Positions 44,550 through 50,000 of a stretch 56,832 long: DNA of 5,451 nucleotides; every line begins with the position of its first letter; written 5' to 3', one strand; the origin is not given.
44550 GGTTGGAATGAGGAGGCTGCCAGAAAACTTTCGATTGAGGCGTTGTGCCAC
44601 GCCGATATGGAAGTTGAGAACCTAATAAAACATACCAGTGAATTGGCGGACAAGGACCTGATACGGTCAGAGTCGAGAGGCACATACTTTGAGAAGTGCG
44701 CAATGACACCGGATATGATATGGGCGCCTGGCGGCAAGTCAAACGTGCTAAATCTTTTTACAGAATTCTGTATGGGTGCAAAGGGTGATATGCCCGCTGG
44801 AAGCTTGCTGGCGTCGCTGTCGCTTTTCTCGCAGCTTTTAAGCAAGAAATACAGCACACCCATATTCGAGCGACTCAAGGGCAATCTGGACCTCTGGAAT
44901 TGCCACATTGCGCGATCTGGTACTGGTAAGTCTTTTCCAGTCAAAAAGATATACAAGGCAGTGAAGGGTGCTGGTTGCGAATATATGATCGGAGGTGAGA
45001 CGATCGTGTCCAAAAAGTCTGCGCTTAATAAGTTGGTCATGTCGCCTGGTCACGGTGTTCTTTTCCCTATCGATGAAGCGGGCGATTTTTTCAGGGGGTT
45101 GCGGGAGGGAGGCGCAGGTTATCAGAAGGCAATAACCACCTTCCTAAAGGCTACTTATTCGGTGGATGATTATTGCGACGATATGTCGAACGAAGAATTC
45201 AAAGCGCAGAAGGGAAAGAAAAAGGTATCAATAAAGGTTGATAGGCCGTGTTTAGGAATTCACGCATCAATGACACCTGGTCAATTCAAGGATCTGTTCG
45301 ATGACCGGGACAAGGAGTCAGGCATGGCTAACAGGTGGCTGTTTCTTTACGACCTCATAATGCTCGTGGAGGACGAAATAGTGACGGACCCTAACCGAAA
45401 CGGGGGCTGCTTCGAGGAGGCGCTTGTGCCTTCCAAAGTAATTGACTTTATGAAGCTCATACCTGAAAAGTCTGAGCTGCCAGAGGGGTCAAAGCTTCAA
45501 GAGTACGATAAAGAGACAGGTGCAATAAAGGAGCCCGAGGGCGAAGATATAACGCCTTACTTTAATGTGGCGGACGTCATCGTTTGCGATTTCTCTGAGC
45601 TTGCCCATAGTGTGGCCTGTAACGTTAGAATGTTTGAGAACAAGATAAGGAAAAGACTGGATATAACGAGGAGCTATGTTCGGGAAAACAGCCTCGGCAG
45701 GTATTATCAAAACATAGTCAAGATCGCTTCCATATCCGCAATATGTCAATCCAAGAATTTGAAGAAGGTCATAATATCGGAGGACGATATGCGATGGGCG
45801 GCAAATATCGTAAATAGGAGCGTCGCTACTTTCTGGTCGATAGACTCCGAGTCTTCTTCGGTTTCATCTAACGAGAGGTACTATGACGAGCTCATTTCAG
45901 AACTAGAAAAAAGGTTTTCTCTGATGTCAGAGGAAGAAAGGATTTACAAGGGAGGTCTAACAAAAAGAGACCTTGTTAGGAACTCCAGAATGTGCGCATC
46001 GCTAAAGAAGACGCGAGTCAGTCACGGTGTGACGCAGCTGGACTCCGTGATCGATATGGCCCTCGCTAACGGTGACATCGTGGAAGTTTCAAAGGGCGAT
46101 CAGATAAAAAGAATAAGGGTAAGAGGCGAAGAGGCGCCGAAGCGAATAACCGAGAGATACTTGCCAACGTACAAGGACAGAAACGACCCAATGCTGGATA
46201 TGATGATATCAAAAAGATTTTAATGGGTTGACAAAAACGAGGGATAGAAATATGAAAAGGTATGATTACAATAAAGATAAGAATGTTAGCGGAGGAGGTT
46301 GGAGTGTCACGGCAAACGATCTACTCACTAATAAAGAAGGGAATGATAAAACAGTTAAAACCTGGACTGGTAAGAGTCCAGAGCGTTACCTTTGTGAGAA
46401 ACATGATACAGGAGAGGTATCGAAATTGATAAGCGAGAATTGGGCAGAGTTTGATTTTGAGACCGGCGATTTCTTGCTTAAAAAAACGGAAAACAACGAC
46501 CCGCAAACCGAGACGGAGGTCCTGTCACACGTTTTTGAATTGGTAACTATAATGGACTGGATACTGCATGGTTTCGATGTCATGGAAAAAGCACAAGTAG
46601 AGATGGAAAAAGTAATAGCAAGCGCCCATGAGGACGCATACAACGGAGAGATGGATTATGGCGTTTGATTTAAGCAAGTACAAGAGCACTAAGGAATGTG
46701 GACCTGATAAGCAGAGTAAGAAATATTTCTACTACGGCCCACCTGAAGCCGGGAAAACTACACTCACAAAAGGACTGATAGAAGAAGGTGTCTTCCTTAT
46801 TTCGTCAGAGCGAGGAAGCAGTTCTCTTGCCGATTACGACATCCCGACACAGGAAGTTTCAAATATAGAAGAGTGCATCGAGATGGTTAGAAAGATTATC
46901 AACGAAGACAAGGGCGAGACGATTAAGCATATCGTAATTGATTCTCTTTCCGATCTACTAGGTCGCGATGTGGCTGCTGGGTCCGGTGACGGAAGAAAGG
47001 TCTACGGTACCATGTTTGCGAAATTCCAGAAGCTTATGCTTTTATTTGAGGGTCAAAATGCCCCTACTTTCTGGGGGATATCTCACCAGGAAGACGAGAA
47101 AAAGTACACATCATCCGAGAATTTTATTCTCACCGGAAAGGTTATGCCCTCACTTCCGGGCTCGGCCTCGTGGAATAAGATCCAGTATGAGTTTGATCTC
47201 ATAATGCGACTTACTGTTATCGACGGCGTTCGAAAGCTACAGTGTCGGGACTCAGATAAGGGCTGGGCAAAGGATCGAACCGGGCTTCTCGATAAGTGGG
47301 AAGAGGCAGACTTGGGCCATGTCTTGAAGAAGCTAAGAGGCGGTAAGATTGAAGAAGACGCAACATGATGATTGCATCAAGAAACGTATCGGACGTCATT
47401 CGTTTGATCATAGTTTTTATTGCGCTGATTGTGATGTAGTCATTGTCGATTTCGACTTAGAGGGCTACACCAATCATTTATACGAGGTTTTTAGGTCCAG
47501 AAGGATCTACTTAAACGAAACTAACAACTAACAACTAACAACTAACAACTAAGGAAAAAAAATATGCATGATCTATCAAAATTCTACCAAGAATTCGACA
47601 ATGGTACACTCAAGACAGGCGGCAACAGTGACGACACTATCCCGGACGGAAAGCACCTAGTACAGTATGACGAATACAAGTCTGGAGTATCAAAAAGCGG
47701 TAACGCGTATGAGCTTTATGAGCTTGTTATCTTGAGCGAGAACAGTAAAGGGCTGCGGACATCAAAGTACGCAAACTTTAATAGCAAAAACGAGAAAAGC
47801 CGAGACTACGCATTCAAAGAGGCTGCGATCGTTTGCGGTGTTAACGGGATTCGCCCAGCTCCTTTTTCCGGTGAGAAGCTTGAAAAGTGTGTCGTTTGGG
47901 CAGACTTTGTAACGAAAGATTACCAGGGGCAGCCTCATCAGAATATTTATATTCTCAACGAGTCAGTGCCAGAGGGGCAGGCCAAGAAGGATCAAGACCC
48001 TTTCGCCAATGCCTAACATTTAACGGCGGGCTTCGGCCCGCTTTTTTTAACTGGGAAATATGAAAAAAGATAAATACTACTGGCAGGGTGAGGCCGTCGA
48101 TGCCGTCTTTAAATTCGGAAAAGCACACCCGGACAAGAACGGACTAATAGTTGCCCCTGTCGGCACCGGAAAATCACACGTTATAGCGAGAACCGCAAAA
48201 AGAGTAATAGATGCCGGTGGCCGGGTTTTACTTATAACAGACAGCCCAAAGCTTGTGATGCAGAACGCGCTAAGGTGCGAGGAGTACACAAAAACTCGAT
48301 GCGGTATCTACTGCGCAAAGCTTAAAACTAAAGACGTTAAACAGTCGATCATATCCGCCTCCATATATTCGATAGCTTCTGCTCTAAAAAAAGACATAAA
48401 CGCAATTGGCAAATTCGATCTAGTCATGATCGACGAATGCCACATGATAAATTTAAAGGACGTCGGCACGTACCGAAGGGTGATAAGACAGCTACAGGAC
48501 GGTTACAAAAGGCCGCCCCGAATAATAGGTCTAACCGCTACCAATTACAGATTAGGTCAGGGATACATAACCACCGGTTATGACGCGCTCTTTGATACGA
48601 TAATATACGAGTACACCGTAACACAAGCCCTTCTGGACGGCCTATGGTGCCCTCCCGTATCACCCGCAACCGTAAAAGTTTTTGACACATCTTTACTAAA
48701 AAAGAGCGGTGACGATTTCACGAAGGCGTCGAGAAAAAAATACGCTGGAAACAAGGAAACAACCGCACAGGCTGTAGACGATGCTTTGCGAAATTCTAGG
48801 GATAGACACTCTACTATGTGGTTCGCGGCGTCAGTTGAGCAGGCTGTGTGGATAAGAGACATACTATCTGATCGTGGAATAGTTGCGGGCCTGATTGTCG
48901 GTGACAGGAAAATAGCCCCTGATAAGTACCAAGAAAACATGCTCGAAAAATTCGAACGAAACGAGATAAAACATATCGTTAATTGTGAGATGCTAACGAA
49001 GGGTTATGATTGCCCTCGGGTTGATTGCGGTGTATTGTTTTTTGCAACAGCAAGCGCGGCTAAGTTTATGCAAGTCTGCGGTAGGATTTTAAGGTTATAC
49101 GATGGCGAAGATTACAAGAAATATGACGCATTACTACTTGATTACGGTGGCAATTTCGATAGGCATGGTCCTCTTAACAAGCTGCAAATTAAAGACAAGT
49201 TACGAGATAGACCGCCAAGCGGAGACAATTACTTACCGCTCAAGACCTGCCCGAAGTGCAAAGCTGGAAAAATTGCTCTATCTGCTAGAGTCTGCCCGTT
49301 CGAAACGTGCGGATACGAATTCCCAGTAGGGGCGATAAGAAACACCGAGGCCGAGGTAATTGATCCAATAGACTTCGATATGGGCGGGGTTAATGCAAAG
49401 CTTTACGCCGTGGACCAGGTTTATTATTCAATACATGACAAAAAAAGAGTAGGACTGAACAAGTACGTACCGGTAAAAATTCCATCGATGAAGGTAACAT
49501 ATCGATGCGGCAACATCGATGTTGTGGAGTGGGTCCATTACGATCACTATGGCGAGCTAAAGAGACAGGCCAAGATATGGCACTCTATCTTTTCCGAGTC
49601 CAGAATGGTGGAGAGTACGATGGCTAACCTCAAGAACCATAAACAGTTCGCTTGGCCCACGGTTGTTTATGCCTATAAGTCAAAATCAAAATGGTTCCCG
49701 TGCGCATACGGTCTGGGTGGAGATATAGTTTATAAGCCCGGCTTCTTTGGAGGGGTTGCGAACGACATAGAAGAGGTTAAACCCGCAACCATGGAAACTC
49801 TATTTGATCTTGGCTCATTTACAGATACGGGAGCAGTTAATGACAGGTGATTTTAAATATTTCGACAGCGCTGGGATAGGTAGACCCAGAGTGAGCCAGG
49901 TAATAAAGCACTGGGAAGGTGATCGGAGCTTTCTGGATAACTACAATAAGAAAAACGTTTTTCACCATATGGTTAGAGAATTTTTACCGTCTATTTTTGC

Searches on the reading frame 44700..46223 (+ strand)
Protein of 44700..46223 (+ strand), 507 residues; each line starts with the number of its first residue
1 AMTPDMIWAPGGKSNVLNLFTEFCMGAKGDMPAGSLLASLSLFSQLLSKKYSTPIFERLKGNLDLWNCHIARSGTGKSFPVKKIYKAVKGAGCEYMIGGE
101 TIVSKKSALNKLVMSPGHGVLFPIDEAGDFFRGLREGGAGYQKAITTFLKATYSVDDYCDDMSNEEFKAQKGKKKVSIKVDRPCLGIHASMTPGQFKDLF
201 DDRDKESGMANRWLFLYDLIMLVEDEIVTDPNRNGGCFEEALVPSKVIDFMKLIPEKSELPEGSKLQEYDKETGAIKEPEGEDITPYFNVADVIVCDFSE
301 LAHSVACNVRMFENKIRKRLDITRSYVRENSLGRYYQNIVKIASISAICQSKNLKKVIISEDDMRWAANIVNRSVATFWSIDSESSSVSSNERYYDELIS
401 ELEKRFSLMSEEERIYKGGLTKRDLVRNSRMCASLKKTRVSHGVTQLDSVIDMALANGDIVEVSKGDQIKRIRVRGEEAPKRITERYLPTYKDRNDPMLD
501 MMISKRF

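Call 94: search_solved_structures(query=window:44700-46223:+, max_evalue=10)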
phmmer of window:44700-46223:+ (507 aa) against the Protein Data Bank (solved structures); distinct sequences matched with E-value up to 10: 2.
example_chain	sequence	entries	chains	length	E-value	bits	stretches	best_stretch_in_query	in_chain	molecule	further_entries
6bx3_B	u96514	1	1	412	0.29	12.9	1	349-412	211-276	COMPASS component SWD1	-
6ven_M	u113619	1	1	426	0.31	12.9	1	349-412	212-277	COMPASS component SWD1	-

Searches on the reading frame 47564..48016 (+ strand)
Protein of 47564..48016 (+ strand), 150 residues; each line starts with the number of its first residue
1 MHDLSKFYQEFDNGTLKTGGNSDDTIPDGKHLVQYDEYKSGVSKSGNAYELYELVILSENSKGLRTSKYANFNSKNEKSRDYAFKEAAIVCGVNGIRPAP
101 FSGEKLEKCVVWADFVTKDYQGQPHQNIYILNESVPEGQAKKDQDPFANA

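Call 34: search_protein_families(library=phrogs, proteins=[window:47564-48016:+], max_evalue=0.001)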
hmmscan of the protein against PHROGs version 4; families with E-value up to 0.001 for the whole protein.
window:47564-48016:+ (150 aa): 0 families

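Call 102: search_protein_families(library=pfam, proteins=[window:47564-48016:+], max_evalue=0.05)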
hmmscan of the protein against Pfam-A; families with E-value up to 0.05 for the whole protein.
window:47564-48016:+ (150 aa): 1 family
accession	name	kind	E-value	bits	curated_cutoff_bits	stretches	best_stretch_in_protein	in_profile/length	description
PF25690.1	Phage_gp49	-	0.026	15.1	27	0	37-52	157-172/191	Mycobacteriophage L5/D29 gene 49 protein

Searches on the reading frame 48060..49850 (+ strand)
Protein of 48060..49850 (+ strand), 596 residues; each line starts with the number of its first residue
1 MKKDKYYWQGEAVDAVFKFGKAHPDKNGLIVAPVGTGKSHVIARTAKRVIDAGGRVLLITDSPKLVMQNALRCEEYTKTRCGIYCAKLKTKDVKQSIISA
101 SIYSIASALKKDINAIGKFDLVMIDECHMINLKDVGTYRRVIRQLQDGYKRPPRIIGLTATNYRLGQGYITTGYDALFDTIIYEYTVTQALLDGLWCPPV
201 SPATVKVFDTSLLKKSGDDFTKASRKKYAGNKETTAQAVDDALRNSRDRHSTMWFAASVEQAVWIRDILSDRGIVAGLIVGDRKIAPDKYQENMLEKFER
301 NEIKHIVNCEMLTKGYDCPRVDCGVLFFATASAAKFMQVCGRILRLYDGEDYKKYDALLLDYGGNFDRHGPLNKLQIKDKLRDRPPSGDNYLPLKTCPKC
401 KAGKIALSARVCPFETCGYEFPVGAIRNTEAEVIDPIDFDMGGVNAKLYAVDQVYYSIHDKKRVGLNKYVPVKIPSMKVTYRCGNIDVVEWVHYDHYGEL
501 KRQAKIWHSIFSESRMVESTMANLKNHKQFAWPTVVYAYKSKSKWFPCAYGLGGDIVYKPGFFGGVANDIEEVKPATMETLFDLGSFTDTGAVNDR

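Call 14: search_protein_families(library=pfam, proteins=[window:48060-49850:+], max_evalue=0.001)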
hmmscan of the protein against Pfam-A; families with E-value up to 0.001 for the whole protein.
window:48060-49850:+ (596 aa): 5 families
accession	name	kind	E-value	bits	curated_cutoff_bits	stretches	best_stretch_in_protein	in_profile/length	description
PF04851.21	ResIII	-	1.1e-18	68.1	22.5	1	6-162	5-162/164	Type III restriction enzyme, res subunit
PF00270.35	DEAD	-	3.1e-10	40.5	26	1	24-161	13-159/167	DEAD/DEAH box helicase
PF00271.37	Helicase_C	-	1.6e-07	32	23.5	1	237-345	4-108/110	Helicase conserved C-terminal domain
PF18766.7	SWI2_SNF2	-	5.2e-06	26.7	26.7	1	9-198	2-187/221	SWI2/SNF2 ATPase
PF10571.15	UPF0547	-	4.2e-05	24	29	1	395-422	1-25/26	Uncharacterised protein family UPF0547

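Call 65: search_solved_structures(query=window:48060-49850:+, max_evalue=0.001)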
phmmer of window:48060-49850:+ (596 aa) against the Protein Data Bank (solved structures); distinct sequences matched with E-value up to 0.001: 10.
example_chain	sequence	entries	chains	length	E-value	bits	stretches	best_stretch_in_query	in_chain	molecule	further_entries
6jde_B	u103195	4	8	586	4.5e-37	131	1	8-369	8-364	Putative DNA repair helicase RadD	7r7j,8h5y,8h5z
7clg_A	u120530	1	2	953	1.6e-12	49.9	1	25-368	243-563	Putative helicase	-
3h1t_A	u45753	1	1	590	2.2e-07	32.9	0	117-226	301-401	Type I site-specific restriction-modification system, R (Restriction) subunit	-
6p66_A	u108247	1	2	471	3.4e-07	32.3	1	290-350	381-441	DNA repair protein RAD25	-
2fwr_A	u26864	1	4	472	3.5e-07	32.3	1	290-350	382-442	DNA repair protein RAD25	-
1wp9_A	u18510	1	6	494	3.7e-05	25.6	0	25-161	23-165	ATP-dependent RNA helicase, putative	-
6p4f_A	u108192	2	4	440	6.9e-05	24.7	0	290-350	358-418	DNA-dependent ATPase XPBII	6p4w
5tnu_A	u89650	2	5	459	8.1e-05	24.5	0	290-350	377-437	DNA-dependent ATPase XPBII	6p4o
2fzl_A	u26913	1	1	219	9.9e-05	24.2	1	290-350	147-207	DNA repair protein RAD25, XPB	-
4xqk_A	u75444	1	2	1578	0.00042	22.1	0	301-353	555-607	LlaBIII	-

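Call 66: search_protein_families(library=ncbifam, proteins=[window:48060-49850:+], max_evalue=0.01)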
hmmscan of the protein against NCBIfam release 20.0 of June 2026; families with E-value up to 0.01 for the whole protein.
window:48060-49850:+ (596 aa): 8 families
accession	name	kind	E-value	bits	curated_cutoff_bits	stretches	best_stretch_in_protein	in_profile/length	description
NF053632.1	heli_RadD_YejH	equivalog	2.1e-57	194.7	720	1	8-367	6-360/573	DNA repair helicase RadD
NF046051.1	restrict_EcoAI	equivalog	1.2e-14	53.7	550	1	4-362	157-528/768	EcoAI/FtnUII family type I restriction enzme subunit R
NF010337.0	PRK13766.1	equivalog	6.9e-10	37.7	610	2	234-349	352-471/781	Hef nuclease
TIGR04095.1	dnd_restrict_1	equivalog_domain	3.4e-09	36.2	600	1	289-354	326-391/451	DNA phosphorothioation system restriction enzyme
NF004069.0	PRK05580.2-1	equivalog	3.6e-07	29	767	1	24-128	125-232/612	primosomal protein N'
TIGR01054.1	rgy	equivalog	0.00092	16.9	471.7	1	30-127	100-209/1172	reverse gyrase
NF038214.1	IS21_help_AAA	equivalog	0.0015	18.2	200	0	26-68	91-132/232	IS21-like element helper ATPase IstB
NF008521.0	PRK11448.1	equivalog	0.0076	14.3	729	0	8-130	417-552/1123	type I restriction-modification system endonuclease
